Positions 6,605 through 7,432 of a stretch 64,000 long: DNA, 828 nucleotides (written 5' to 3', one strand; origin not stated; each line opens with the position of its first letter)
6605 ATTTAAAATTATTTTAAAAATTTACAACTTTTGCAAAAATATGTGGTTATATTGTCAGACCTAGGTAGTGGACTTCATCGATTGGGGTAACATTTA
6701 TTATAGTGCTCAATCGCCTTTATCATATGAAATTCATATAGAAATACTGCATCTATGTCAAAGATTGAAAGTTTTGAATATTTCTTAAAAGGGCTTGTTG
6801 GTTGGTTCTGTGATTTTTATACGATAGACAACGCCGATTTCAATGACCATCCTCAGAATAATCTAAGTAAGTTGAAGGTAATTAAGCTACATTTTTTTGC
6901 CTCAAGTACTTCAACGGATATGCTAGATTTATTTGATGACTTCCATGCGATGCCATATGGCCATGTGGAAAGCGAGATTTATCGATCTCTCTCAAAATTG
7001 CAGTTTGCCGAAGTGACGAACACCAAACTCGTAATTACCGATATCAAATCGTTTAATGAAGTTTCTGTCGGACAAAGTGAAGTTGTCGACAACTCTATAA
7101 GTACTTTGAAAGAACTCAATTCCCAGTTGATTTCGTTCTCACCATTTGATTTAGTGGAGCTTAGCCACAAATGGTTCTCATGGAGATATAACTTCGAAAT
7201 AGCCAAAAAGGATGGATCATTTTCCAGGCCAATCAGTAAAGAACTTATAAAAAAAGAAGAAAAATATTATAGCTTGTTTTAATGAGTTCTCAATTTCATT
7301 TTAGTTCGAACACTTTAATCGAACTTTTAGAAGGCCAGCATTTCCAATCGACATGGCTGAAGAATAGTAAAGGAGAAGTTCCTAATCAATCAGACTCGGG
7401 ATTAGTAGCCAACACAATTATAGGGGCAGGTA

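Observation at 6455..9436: Self-contained Panacea-domain + 636-aa membrane-protein cassette inside the prophage late operon: candidate new TA/abortive-infection system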

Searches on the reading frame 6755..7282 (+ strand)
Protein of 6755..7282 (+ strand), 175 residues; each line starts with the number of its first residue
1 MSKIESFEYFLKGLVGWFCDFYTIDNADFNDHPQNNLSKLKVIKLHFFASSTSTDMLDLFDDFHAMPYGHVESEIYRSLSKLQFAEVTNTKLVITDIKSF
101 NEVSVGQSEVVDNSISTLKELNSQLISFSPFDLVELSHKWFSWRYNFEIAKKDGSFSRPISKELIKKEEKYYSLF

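Call 3: search_protein_families(library=pfam, proteins=[window:6755-7282:+], max_evalue=1)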
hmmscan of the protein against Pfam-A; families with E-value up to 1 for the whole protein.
window:6755-7282:+ (175 aa): 4 families
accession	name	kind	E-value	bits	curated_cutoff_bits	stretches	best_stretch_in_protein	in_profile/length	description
PF13274.11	SocA_Panacea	-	0.00011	23.5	25.7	1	61-143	23-112/113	Antitoxin SocA-like, Panacea domain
PF25791.1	BREX_BrxC_wHTH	-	0.03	14.7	27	1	50-84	53-87/126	BREX ATP-binding protein BrxC winged helix-turn-helix domain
PF02334.22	RTP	-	0.042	14.8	26.7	1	48-107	20-80/113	Replication terminator protein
PF11130.14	TraC_F_IV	-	0.044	13.2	28.1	1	72-168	98-197/375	TraC protein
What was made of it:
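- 6755..7282 (+): Gene 1: standalone Panacea/DUF4065 (PanA-type) protein, 175 aa. Pfam SocA_Panacea E = 1.1e-4, 23.5 bits (cutoff 25.7) (call 3).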

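Call 4: search_protein_families(library=padloc, proteins=[window:6755-7282:+], max_evalue=1)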
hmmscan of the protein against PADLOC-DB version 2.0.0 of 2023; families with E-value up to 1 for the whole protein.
window:6755-7282:+ (175 aa): 0 families
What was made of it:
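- On Known anti-phage defence systems (PADLOC-DB v2.0.0): No hit for either protein at E up to 1 (call 4).
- Neither protein hits any PADLOC v2 model (call 4).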

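Call 5: search_protein_families(library=phrogs, proteins=[window:6755-7282:+], max_evalue=0.1)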
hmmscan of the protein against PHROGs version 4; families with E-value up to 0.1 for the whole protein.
window:6755-7282:+ (175 aa): 1 family
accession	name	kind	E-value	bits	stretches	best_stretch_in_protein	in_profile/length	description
phrog_1281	-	unknown function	1.1e-11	45.7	1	33-169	25-150/195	-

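Call 6: search_protein_families(library=ncbifam, proteins=[window:6755-7282:+], max_evalue=1)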
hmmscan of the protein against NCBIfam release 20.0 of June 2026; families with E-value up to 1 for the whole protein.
window:6755-7282:+ (175 aa): 1 family
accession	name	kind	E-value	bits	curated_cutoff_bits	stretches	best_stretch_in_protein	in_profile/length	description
NF047745.1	SocA_antitoxin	equivalog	1.4e-07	31.4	190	1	32-170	16-156/176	type VI toxin-antitoxin system SocA family antitoxin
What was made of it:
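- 6755..7282 (+): NCBIfam SocA_antitoxin E = 1.4e-7 (call 6).
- On SocAB type VI system: 31.4 bits against an equivalog cutoff of 190 (call 6).
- The NCBIfam SocA_antitoxin model gives the best curated sequence hit, E = 1.4e-7 (call 6). The score of 31 bits is far below the equivalog cutoff of 190 (call 6).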

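Call 22: search_protein_families(library=pfam, alignment_id=A1, max_evalue=0.01)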
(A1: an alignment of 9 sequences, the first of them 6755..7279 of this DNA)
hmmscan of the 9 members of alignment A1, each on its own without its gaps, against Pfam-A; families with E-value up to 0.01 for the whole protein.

A. member 1, window:6755-7279:+ (175 aa): 1 family
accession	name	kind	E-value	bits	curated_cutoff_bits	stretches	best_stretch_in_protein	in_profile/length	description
PF13274.11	SocA_Panacea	-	0.00011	23.5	25.7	1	61-143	23-112/113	Antitoxin SocA-like, Panacea domain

B. families by the number of members that match (of 9 scanned): 3 families
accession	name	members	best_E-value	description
PF13274.11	SocA_Panacea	6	0.00011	Antitoxin SocA-like, Panacea domain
PF11130.14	TraC_F_IV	2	0.0018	TraC protein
PF13855.12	LRR_8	1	0.009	Leucine rich repeat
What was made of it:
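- On Panacea / DUF4065 (Pfam PF13274) - gene 1: It is borderline, and 6 of 9 close relatives give sub-threshold hits to the same model (call 22).
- Pfam E = 1.1e-4 (call 3), and 6 of 9 close relatives hit the same model (call 22).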

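Call 23: find_homologous_proteins(query=A1, max_evalue=0.001)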
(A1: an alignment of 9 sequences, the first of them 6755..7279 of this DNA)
Query A1 (9 sequences) (175 aa, profile of the alignment): 492 proteins with E <= 0.001 among 2225 candidates; the best 120 are listed.
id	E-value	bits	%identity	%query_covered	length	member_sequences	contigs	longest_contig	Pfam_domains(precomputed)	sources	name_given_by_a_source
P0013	6.1e-89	315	58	99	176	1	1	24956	-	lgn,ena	-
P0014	1.3e-88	313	62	100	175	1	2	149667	-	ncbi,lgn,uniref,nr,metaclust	ncbi:hypothetical protein [Sphingobacterium paucimobilis]|uniref:Antitoxin SocA-like Panacea domain-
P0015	6.5e-88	311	57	99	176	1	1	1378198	-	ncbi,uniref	ncbi:hypothetical protein [Parapedobacter sp. DT-150]|uniref:hypothetical protein n=1 Tax=Parapedoba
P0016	6.6e-88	311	63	99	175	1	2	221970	-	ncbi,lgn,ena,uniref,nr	ncbi:hypothetical protein [Sphingobacterium sp. UBA6320]|uniref:hypothetical protein n=1 Tax=Sphingo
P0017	1.0e-86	307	58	99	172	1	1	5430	-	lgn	-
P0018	2.0e-86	306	59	99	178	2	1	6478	-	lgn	-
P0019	9.3e-86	304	61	99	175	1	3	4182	-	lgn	-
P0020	2.0e-85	303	100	100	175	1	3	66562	-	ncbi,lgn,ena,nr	ncbi:MAG TPA: DUF4065 domain-containing protein [Candidatus Sphingobacterium stercorigallinarum]|nr:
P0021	1.1e-84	301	59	100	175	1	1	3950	-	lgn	-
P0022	3.8e-84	299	63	99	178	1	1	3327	-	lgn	-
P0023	2.6e-83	296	56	99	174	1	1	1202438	-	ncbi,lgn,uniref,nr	ncbi:hypothetical protein [Albibacterium bauzanense]|uniref:Uncharacterized protein n=1 Tax=Albibact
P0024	5.4e-83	295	61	100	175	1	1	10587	-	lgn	-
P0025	8.3e-82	291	58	99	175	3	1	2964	-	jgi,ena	-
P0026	2.1e-81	290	56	99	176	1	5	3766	-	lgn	-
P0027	5.1e-81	289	59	100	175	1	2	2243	-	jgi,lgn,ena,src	-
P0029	5.8e-80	285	61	100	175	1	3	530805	-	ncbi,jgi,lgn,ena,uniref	ncbi:hypothetical protein ACR79N_26825 [Sphingobacterium siyangense]|uniref:hypothetical protein n=1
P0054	5.1e-65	237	47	98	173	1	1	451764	-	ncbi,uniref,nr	ncbi:hypothetical protein [Pedobacter nototheniae]|uniref:hypothetical protein n=1 Tax=Pedobacter no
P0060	1.3e-55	206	47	95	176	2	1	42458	PF13274.12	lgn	-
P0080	1.1e-41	161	42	99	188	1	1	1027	PF13274.12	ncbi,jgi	jgi:uncharacterized phage-associated protein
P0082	1.3e-41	161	43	98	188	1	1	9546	PF13274.12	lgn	-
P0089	8.4e-41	158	39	96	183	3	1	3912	PF13274.12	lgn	-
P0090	8.6e-41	158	37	98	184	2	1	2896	PF13274.12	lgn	-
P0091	9.3e-41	158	45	99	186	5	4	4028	PF13274.12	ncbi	-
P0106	7.0e-40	155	39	96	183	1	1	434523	PF13274.12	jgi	-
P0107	8.3e-40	155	41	97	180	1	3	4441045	PF13274.12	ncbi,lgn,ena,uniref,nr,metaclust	ncbi:Panacea domain-containing protein [Marinifilum fragile]|uniref:Panacea domain-containing protei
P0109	1.3e-39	154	41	98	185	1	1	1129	PF13274.12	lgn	-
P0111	1.4e-39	154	44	96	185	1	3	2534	PF13274.12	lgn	-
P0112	1.9e-39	153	43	99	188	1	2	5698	PF13274.12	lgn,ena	-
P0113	4.2e-39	152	40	99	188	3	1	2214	PF13274.12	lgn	-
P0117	6.6e-39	152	41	98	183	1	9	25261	PF13274.12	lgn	-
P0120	9.0e-39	151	37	98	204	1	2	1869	PF13274.12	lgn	-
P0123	1.5e-38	150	37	98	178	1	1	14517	PF13274.12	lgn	-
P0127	2.1e-38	150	42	97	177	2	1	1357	PF13274.12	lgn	-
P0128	2.3e-38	150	44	98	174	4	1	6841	PF13274.12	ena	-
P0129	2.4e-38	150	40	98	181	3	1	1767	PF13274.12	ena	-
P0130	2.7e-38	150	39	97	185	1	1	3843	PF13274.12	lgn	-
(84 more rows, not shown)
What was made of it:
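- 6755..7282 (+): Family profile reaches PF13274-annotated proteins at about 1e-38 to 1e-55 (call 23).
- On Panacea / DUF4065 (Pfam PF13274) - gene 1: Those carrying precomputed PF13274, or named SocA/Panacea domain-containing, score about 1e-38 to 1e-55 (call 23).
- The family profile links to PF13274-annotated proteins at about 1e-38 to 1e-55 (call 23). NCBI names the identical protein 'DUF4065 domain-containing' (call 23).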

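Call 35: find_related_loci(query=A3, collection=genome_contigs, flank=6000)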
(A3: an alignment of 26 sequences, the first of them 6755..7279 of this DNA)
Query A3 (175 aa) in genome_contigs; peptide patterns used: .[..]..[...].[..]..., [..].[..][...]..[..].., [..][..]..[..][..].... (x = any residue, [..] = any of these).
598 stretches matched a pattern (row limit reached: there are more); 46 encode a relative of the query (tblastn E <= 1e-3); 46 distinct loci.
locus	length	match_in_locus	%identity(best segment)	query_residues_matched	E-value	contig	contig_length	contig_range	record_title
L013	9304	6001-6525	62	1-175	8e-73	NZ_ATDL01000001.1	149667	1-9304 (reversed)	Sphingobacterium paucimobilis HER1398 contig1, whole genome shotgun sequence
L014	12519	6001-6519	57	3-175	4e-62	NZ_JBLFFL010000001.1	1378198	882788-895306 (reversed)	Parapedobacter sp. DT-150 NODE_1_length_1378198_cov_335.844960, whole genome shotgun sequence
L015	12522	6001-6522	56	1-174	4e-61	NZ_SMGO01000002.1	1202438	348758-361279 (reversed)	Albibacterium bauzanense strain DSM 22554 Ga0183444_12, whole genome shotgun sequence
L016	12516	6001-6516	54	3-173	9e-61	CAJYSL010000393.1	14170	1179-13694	MAG: uncultured Mucilaginibacter sp. isolate SP80_2_metabat2_genome_mining.9 genome assembly, contig: k127_197280, whole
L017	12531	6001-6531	43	2-173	1e-39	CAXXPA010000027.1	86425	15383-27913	MAG: Bacteroidales bacterium isolate 7230157a-bac2-44d2-b64d-f02b708be741 genome assembly, contig: contig_27, whole geno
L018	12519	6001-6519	42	2-174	4e-39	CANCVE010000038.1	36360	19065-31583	MAG: Chitinophagaceae bacterium isolate JR-MC-I-240519-158 genome assembly, contig: JR-MC-I-240519-C1844, whole genome s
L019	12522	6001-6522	42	3-174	9e-38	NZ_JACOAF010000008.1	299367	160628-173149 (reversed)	Rufibacter sediminis strain H-1 NODE_8_length_299279_cov_79.265419, whole genome shotgun sequence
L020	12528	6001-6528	42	1-174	3e-37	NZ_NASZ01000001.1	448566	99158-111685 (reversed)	Flavobacterium pokkalii strain L1I52 contig-100_0, whole genome shotgun sequence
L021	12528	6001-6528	40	2-174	7e-37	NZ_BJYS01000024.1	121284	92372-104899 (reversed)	Adhaeribacter aerolatus strain NBRC 106133 sequence24, whole genome shotgun sequence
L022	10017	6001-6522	40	1-174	2e-35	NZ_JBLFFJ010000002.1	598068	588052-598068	Chryseobacterium sp. DT-3 NODE_2_length_598068_cov_330.062334, whole genome shotgun sequence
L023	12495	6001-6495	41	6-174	5e-35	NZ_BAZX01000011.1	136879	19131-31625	Marinifilum fragile JCM 15579, whole genome shotgun sequence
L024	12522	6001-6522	40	3-174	4e-34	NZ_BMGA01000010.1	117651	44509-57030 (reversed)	Flavobacterium palustre strain CGMCC 1.12811 sequence10, whole genome shotgun sequence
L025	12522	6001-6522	38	1-174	1e-32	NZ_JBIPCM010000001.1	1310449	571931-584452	Flavobacterium sp. FlaQc-28 contig00001, whole genome shotgun sequence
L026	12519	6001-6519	41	3-174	2e-32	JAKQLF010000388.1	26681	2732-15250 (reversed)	MAG: Bacteroidota bacterium isolate USDV_maxbin.163 k141_484132, whole genome shotgun sequence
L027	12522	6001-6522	39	1-174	2e-32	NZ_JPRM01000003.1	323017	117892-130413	Flavobacterium hydatis strain DSM 2063 contig003, whole genome shotgun sequence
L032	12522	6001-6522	37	2-174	1e-30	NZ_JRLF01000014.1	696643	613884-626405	Flavobacterium aquidurense strain RC62 contig14, whole genome shotgun sequence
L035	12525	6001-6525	36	1-174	2e-30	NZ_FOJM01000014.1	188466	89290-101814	Pedobacter suwonensis strain DSM 18130, whole genome shotgun sequence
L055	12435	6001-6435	26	38-171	4e-11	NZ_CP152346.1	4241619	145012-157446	Segatella copri strain HDE04 chromosome, complete genome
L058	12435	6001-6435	26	38-171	2e-11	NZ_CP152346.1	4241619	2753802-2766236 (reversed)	Segatella copri strain HDE04 chromosome, complete genome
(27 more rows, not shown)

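Call 45: predict_structure(alignment_id=A3)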
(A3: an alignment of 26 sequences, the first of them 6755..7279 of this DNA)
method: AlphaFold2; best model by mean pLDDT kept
length: 175 residues; sequences in the alignment: 26
mean_pLDDT: 95.3   pTM: 0.92
mean pLDDT of the five models: 95.3, 95.3, 95.1, 94.7, 91.5
residues with pLDDT >= 90: 161; 70-90: 10; 50-70: 4; < 50: 0
segments of 3 or more residues with pLDDT < 50: none
pLDDT, mean of each block of 10 residues (from residue 1): 91 98 96 98 98 96 97 97 97 94 76 97 98 98 98 97 96 91
secondary structure, 60 per line:
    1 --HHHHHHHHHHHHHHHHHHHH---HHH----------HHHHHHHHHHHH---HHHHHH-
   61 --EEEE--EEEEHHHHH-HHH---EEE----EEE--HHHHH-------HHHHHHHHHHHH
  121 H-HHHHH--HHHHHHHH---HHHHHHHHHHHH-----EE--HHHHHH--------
elements in order: H3-22 H39-50 H54-59 E63-66 E69-72 H73-77 E85-87 E92-94 H97-101 H109-121 H123-127 H130-137 H141-152 H162-167
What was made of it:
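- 6755..7282 (+): Model pLDDT 95.3 (call 45).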

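Call 50: fold_search(model_id=the predicted structure, library=pdb)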
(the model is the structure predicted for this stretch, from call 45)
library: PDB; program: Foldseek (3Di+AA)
matches with E <= 10: 10; with E <= 0.001: 0
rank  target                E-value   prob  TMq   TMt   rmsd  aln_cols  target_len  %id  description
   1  7yk3_D                1.2e-02  1.00  0.55  0.52   5.0       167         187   14  Crystal structure of DarTG toxin-antitoxin complex from Mycobacterium tuberculosis (released 2023-05-31)
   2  7yk3_B                1.3e-02  1.00  0.55  0.52   5.0       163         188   14  Crystal structure of DarTG toxin-antitoxin complex from Mycobacterium tuberculosis (released 2023-05-31)
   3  7d0o_A                3.9e+00  0.04  0.13  0.09   9.6        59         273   14  Crystal structure of human HBO1-BRPF2 in apo form (released 2021-07-07)
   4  6qw1_A                3.9e+00  0.03  0.18  0.15  10.4       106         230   11  The Transcriptional Regulator PrfA-L140F mutant from Listeria Monocytogenes (released 2020-04-01)
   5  3e97                  5.5e+00  0.11  0.15  0.12   3.2        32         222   19  Crystal structure of transcriptional regulator of Crp/Fnr family (YP_604437.1) from DEINOCOCCUS GEOTHERMALIS DSM 11300 a (released 2008-09-02)
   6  8cbg_B                6.2e+00  0.01  0.16  0.13  12.7       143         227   14  The Transcriptional Regulator PrfA from Listeria Monocytogenes in complex with tetrapeptide Arg-Gly-Leu-Leu (released 2024-08-07)
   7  5j9t_A                6.2e+00  0.01  0.12  0.09  13.1       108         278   13  Crystal structure of the NuA4 core complex (released 2016-10-26)
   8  8i3q_A                7.3e+00  0.01  0.14  0.07  11.2       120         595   13  Cryo-EM structure of Cas12g-sgRNA binary complex (released 2023-09-06)
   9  3e73_A                8.2e+00  0.01  0.13  0.08  15.5       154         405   12  Crystal Structure of Human LanCL1 complexed with GSH (released 2009-06-30)
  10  3hq2_B                8.7e+00  0.01  0.15  0.08  14.9       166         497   10  BsuCP Crystal Structure (released 2009-06-30)
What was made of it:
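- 6755..7282 (+): Best PDB fold match is 7YK3 chains B/D, prob 1.00, TM 0.55 (call 50).
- On Panacea / DUF4065 (Pfam PF13274) - gene 1: The only real PDB match is the DarG C-terminal domain in 7YK3, prob 1.00, TM 0.55 (call 50).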

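Call 52: search_solved_structures(query=A3, max_evalue=1, show_alignments=2)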
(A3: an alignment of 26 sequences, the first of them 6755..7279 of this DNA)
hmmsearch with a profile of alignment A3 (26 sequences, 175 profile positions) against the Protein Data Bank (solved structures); distinct sequences matched with E-value up to 1: 0.
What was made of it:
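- Closest known: DarTG: C-terminal DarT-binding domain of DarG. Different: No sequence-level match was found: the profile search of the PDB was empty (call 52).
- Tried and rejected: Empty (call 52).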

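Call 59: list_cluster_members(proteins=[L035:6534-8513:+, L023:6509-8290:+, L032:6535-8535:+, L035:6001-6525:+])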
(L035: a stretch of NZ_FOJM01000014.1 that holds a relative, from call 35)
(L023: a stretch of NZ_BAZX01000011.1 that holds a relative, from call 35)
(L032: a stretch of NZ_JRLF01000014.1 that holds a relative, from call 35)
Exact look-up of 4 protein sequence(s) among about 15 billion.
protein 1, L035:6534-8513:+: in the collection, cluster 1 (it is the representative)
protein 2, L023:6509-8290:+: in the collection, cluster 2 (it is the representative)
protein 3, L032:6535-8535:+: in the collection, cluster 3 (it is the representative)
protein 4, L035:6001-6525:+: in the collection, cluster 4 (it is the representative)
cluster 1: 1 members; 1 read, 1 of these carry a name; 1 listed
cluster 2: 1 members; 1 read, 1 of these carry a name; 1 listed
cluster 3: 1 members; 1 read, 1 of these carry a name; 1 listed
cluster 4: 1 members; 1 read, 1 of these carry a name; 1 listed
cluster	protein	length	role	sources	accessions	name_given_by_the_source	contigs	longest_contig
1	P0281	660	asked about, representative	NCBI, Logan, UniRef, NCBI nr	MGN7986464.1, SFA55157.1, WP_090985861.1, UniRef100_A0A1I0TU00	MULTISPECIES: hypothetical protein [Pedobacter] | Uncharacterized protein n=1 Tax=Pedobacter suwonensis TaxID=332999 RepID=A0A1I0TU00_9SPHI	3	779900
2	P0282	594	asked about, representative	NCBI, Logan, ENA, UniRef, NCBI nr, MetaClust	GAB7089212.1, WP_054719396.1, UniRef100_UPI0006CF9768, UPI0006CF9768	hypothetical protein [Marinifilum fragile] | hypothetical protein n=1 Tax=Marinifilum fragile TaxID=570161 RepID=UPI0006CF9768 | status=active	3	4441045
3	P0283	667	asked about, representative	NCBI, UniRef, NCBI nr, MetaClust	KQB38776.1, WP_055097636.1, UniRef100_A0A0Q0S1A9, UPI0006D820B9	hypothetical protein [Flavobacterium aquidurense] | Uncharacterized protein n=1 Tax=Flavobacterium aquidurense TaxID=362413 ... | status=active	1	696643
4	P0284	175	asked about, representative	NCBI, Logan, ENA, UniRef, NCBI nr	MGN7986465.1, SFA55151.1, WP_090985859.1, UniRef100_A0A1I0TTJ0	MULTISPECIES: type II toxin-antitoxin system antitoxin SocA domain-containing protein ... | Uncharacterized protein n=1 Tax=Pedobacter suwonensis TaxID=332999 RepID=A0A1I0TTJ0_9SPHI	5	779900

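Call 73: search_protein_families(library=pfam, alignment_id=A4, max_evalue=0.00001)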
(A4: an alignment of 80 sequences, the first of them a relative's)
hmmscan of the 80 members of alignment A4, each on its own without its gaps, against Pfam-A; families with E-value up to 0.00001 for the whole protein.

A. member 1, L013:4232-4600:- (123 aa): 0 families

B. families by the number of members that match (of 80 scanned): 90 families (the first 25 are shown)
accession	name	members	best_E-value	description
PF12833.13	HTH_18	3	2.6e-18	Helix-turn-helix domain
PF00270.35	DEAD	3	1.1e-14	DEAD/DEAH box helicase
PF00165.29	HTH_AraC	3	4e-12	Bacterial regulatory helix-turn-helix proteins, AraC family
PF12987.12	DUF3871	2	4.9e-143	Domain of unknown function, B. Theta Gene description (DUF3871)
PF13479.12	AAA_24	2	1.5e-17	AAA domain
PF04851.21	ResIII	2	3.5e-17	Type III restriction enzyme, res subunit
PF03051.21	Peptidase_C1_2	2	4.9e-17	Peptidase C1-like family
PF01381.28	HTH_3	2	4.6e-15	Helix-turn-helix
PF00112.29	Peptidase_C1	2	2.1e-12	Papain family cysteine protease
PF13749.12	HATPase_c_4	2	1.1e-11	Putative ATP-dependent DNA helicase recG C-terminal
PF13443.12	HTH_26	2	2.4e-09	Cro/C1-type HTH DNA-binding domain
PF13560.12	HTH_31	2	6.2e-09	Helix-turn-helix domain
PF00749.27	tRNA-synt_1c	1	1.2e-112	tRNA synthetases class I (E and Q), catalytic domain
PF14066.11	DUF4256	1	1.3e-94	Protein of unknown function (DUF4256)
PF07944.18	Beta-AFase-like_GH127_cat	1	5.2e-69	Beta-L-arabinofuranosidase, GH127 catalytic domain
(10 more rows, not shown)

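Call 74: search_protein_families(library=pfam, alignment_id=A5, max_evalue=0.00001)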
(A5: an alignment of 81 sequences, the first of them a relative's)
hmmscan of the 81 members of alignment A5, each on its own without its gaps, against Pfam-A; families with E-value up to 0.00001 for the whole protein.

A. member 1, L034:5063-5827:+ (255 aa): 2 families
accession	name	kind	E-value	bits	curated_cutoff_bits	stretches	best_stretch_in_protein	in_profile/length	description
PF00149.33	Metallophos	-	1.3e-14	55.5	21.5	1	1-216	1-190/191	Calcineurin-like phosphoesterase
PF12850.12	Metallophos_2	-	8.9e-06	26.2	27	0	1-217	1-119/154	Calcineurin-like phosphoesterase superfamily domain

B. families by the number of members that match (of 81 scanned): 64 families (the first 25 are shown)
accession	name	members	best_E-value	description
PF12987.12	DUF3871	2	4.5e-141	Domain of unknown function, B. Theta Gene description (DUF3871)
PF20693.3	YobI-ATPase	2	3.8e-119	YobI-like P-loop NTPase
PF10117.15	McrBC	2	9.8e-62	McrBC 5-methylcytosine restriction system component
PF04851.21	ResIII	2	3.8e-40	Type III restriction enzyme, res subunit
PF13479.12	AAA_24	2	1.2e-17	AAA domain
PF00589.27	Phage_integrase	2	2e-12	Phage integrase family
PF00270.35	DEAD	2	5e-09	DEAD/DEAH box helicase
PF09334.17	tRNA-synt_1g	1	2e-160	tRNA synthetases class I (M)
PF00490.27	ALAD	1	9.4e-139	Delta-aminolevulinic acid dehydratase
PF07505.17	DUF5131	1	9.9e-107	Protein of unknown function (DUF5131)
PF13310.11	Virulence_RhuM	1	9.4e-105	Virulence protein RhuM family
PF13440.11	Polysacc_synt_3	1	1.2e-91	Polysaccharide biosynthesis protein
PF12008.13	EcoR124_C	1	2.5e-71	Type I restriction and modification enzyme - subunit R C terminal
PF02481.21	DNA_processg_A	1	1.3e-68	DNA recombination-mediator protein A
PF22679.2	T1R_D3-like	1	3.6e-61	Type I restriction enzyme subunit R domain 3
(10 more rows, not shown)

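Call 75: search_protein_families(library=padloc, alignment_id=A4, max_evalue=1e-10)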
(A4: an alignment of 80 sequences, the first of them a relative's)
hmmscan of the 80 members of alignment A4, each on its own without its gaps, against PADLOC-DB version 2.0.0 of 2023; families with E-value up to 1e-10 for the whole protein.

A. member 1, L013:4232-4600:- (123 aa): 0 families

B. families by the number of members that match (of 80 scanned): 65 families (the first 25 are shown)
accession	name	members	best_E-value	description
PDLC03644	MTase_III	1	4.5e-225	Type III methyltransferase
PDLC04422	PDC-M11A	1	5.2e-209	-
PDLC04966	PDC-S24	1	1.2e-195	-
PDLC04568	PDC-M30A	1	2.6e-124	-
PDLC03640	MTase_III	1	1.1e-118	Type III methyltransferase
PDLC03634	MTase_III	1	2.2e-114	Type III methyltransferase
PDLC04419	PDC-M11A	1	3.2e-110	-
PDLC03637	MTase_III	1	7.6e-98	Type III methyltransferase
PDLC03641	MTase_III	1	2.8e-95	Type III methyltransferase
PDLC03636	MTase_III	1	7.1e-90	Type III methyltransferase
PDLC04421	PDC-M11A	1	3.4e-77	-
PDLC03650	REase_III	1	2.1e-69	Type III restriction enzyme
PDLC03653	REase_III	1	5.7e-68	Type III restriction enzyme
PDLC03635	MTase_III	1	4.3e-57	Type III methyltransferase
PDLC03642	MTase_III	1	1.6e-55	Type III methyltransferase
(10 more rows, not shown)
